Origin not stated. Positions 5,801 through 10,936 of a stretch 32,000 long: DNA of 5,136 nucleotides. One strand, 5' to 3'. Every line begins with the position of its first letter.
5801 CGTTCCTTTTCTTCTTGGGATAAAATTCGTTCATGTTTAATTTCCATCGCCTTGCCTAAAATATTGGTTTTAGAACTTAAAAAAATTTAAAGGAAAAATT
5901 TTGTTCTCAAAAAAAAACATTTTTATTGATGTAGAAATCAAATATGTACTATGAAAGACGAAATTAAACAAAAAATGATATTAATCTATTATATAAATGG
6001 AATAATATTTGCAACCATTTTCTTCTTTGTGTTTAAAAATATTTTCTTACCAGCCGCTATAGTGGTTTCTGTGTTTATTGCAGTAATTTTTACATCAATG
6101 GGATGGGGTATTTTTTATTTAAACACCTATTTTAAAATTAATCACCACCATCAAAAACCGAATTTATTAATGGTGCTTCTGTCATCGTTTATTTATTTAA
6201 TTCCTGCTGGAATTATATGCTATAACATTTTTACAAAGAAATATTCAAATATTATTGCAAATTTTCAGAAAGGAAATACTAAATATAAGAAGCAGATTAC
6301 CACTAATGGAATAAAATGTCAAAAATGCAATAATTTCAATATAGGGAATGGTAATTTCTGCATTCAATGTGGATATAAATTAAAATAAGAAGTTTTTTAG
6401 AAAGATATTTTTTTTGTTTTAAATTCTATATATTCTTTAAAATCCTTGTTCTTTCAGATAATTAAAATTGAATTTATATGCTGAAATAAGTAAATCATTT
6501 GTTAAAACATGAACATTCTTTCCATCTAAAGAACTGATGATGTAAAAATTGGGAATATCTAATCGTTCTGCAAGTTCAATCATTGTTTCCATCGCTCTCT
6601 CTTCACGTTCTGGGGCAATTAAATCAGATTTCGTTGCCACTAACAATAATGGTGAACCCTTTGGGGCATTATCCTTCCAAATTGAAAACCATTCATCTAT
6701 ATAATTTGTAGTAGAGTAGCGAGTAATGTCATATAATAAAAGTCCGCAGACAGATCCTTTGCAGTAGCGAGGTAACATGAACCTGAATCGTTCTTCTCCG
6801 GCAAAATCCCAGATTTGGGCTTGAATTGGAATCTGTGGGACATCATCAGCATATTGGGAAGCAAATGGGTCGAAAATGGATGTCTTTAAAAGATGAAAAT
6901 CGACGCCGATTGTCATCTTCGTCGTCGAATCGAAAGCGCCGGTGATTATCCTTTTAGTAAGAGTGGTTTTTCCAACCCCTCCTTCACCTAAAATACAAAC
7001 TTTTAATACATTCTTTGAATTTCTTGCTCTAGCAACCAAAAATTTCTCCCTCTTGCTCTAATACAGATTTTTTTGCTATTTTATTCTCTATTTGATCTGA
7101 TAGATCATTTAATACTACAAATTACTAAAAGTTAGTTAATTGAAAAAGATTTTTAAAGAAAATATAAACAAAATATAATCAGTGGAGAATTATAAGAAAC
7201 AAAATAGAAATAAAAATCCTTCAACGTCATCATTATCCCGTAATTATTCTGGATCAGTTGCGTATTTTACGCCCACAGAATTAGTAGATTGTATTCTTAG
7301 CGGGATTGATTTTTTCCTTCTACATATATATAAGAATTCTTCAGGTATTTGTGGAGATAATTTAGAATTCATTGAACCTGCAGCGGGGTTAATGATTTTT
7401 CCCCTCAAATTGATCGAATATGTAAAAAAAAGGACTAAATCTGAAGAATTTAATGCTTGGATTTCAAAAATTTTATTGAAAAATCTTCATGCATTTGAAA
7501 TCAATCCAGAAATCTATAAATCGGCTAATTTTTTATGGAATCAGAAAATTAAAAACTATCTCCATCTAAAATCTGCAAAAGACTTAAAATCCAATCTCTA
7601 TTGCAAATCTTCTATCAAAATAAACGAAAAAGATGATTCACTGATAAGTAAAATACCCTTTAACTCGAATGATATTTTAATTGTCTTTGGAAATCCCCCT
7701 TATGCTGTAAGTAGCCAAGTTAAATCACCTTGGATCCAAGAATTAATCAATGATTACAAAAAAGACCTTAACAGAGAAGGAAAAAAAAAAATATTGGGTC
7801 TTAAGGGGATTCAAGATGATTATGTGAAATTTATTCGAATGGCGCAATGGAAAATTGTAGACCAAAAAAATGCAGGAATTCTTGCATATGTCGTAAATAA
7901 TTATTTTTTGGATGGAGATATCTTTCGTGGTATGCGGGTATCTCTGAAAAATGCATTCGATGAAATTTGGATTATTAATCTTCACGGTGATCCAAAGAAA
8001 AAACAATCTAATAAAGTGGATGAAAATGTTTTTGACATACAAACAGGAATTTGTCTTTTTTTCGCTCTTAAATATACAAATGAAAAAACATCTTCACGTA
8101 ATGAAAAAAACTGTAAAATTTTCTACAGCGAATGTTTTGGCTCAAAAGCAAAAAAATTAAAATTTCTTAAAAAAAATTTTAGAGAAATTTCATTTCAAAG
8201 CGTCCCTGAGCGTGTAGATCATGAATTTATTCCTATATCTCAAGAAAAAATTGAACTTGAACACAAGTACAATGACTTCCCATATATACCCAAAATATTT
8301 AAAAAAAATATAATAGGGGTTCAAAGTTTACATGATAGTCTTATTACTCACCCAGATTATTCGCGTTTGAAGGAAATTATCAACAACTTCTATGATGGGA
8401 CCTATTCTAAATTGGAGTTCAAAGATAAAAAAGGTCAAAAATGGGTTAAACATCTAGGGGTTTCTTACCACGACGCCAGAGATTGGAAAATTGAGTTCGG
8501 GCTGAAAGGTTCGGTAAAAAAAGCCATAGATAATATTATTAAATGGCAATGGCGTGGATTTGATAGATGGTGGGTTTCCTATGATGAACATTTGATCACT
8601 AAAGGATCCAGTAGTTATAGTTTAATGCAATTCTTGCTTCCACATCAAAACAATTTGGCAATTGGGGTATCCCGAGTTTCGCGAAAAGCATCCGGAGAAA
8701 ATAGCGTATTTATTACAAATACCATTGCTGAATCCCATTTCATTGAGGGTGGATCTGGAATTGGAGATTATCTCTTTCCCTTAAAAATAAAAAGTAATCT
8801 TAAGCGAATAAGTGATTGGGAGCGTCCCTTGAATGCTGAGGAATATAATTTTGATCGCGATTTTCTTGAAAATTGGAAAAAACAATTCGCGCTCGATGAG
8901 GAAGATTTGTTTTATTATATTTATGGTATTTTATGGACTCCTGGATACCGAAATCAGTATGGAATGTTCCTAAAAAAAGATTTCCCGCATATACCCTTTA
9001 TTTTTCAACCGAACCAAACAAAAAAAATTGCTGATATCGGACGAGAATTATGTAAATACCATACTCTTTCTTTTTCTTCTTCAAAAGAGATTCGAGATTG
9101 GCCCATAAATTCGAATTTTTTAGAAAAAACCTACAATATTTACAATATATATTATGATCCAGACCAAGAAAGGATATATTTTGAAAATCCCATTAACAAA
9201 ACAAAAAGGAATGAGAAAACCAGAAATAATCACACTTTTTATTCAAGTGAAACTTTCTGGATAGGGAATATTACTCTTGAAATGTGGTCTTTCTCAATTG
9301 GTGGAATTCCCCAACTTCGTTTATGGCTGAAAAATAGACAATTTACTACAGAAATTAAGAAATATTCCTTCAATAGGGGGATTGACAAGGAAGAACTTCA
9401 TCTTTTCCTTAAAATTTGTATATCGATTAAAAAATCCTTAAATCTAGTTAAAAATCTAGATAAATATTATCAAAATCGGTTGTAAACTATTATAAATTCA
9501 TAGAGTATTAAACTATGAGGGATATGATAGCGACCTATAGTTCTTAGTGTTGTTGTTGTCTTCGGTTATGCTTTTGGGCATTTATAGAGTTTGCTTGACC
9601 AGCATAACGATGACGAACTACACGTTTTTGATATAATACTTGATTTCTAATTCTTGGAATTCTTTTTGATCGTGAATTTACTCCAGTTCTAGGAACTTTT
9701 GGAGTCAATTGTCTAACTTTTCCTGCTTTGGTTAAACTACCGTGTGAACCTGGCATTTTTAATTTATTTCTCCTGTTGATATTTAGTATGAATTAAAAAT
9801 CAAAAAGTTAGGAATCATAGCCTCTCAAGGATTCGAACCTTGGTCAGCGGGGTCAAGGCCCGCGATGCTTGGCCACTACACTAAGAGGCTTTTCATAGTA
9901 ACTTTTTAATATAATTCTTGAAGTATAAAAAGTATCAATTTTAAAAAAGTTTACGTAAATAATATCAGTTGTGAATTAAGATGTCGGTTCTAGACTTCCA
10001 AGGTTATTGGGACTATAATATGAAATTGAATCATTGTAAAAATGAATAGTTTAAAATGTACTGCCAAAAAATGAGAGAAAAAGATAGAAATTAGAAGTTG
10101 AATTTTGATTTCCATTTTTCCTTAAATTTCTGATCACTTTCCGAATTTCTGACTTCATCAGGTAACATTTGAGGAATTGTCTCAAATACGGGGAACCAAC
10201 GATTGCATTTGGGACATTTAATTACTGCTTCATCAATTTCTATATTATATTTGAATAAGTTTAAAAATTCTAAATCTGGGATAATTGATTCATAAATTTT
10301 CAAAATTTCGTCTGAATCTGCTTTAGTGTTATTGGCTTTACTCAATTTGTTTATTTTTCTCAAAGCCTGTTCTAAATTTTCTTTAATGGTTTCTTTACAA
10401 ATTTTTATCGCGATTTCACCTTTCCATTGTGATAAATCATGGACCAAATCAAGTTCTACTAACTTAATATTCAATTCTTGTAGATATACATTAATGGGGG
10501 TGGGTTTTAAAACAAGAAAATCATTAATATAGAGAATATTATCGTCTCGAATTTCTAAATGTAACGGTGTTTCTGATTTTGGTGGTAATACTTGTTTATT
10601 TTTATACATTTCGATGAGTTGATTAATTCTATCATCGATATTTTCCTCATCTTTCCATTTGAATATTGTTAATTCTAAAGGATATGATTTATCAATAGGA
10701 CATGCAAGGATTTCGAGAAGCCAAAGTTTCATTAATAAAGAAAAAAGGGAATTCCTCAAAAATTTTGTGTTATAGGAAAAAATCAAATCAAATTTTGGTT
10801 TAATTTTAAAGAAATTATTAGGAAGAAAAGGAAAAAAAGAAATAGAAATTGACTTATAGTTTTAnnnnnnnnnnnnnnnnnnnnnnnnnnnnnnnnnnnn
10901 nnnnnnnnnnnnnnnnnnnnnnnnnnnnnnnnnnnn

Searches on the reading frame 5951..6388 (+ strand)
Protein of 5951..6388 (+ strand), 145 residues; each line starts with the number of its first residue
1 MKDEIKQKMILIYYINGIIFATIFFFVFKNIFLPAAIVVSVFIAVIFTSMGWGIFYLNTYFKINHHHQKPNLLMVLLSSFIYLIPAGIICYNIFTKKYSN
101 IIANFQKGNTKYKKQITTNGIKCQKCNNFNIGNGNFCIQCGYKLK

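Call 6: search_protein_families(library=pfam, proteins=[window:5951-6388:+], max_evalue=0.001)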
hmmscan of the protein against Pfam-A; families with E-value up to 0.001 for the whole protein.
window:5951-6388:+ (145 aa): 0 families

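Call 78: search_protein_families(library=pfam, proteins=[window:5951-6388:+], max_evalue=1)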
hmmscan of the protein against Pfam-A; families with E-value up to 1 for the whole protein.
window:5951-6388:+ (145 aa): 7 families
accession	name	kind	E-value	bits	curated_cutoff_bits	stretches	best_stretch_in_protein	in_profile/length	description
PF11841.14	ELMO_ARM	-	0.024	14.9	27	1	63-119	19-74/154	ELMO, armadillo-like helical domain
PF03176.21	MMPL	-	0.025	14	20.5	1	3-77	139-211/333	MMPL family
PF12773.13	DZR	-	0.036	14.7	27.3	1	120-141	24-45/45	Double zinc ribbon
PF12650.12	DUF3784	-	0.11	13.2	28.1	0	3-60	40-93/94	Domain of unknown function (DUF3784)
PF19498.4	DUF6033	-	0.12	12.7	25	1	94-126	65-97/205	Protein of unknown function (DUF6033)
PF01277.22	Oleosin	-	0.75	10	25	1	15-59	28-72/113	Oleosin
PF13240.11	Zn_Ribbon_1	-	0.88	9.9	25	0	122-144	1-23/23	zinc-ribbon domain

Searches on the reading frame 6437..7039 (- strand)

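Call 6: search_protein_families(library=pfam, proteins=[window:6437-7039:-], max_evalue=0.001)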
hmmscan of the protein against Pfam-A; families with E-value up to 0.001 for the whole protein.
window:6437-7039:- (200 aa): 4 families
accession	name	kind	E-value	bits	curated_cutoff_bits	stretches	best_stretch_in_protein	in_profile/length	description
PF00071.28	Ras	-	2.3e-26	92.7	21.6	1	13-181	1-154/162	Ras family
PF08477.19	Roc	-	3.4e-24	85.8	27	1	13-139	1-119/119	Ras of Complex, Roc, domain of DAPkinase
PF00025.27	Arf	-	0.00033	20.6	22.3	0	7-157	10-143/174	ADP-ribosylation factor family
PF00009.33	GTP_EFTU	-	0.00055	20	26.5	0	9-36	1-28/188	Elongation factor Tu GTP binding domain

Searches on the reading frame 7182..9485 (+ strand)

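Call 6: search_protein_families(library=pfam, proteins=[window:7182-9485:+], max_evalue=0.001)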
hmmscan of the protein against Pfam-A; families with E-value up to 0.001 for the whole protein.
window:7182-9485:+ (767 aa): 1 family
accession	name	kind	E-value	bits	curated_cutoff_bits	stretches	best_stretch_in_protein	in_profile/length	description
PF18135.7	Type_ISP_C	-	2.5e-45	155.5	25.9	1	371-727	1-320/342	Type ISP C-terminal specificity domain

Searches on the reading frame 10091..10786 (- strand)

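Call 6: search_protein_families(library=pfam, proteins=[window:10091-10786:-], max_evalue=0.001)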
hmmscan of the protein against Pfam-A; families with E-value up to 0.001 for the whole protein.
window:10091-10786:- (231 aa): 1 family
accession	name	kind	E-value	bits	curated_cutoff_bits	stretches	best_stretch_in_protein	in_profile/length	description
PF03966.22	Trm112p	-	1.3e-09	38.3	22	1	23-201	4-38/40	Trm112p-like protein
